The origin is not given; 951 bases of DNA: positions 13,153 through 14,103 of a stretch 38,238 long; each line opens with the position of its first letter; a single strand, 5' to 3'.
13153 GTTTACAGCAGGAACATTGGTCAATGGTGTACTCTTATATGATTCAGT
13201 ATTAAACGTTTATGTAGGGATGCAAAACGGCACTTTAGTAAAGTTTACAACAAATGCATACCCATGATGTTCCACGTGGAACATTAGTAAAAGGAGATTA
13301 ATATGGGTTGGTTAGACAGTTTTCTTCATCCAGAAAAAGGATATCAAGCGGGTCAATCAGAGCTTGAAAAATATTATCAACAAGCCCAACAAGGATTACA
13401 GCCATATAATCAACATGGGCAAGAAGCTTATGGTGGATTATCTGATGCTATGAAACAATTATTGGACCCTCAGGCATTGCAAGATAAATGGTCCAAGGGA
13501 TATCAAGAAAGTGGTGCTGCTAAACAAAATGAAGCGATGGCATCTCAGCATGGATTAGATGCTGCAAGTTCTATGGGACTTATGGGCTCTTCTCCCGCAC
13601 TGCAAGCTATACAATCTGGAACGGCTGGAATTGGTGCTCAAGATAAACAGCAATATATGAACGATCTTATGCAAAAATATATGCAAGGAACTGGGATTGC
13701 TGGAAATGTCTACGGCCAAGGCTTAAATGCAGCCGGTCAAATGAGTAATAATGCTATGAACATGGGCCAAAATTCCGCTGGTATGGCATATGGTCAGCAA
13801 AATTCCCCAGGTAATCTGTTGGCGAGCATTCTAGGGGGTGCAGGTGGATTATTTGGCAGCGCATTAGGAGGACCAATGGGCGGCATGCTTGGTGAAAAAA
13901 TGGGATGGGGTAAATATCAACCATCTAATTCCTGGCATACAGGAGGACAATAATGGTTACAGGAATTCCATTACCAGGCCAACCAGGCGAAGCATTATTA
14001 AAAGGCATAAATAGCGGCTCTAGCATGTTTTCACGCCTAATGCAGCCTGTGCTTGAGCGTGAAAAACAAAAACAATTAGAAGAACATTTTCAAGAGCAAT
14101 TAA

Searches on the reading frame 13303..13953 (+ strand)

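Call 90: search_protein_families(library=pfam, proteins=[window:13303-13953:+], max_evalue=0.01)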
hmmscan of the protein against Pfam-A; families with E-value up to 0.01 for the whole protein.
window:13303-13953:+ (216 aa): 1 family
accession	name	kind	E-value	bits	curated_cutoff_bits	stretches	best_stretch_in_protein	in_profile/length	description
PF25688.1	P22_gp7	-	0.00012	22.4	28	1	23-203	48-216/230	Bacteriophage P22 DNA ejection protein gp7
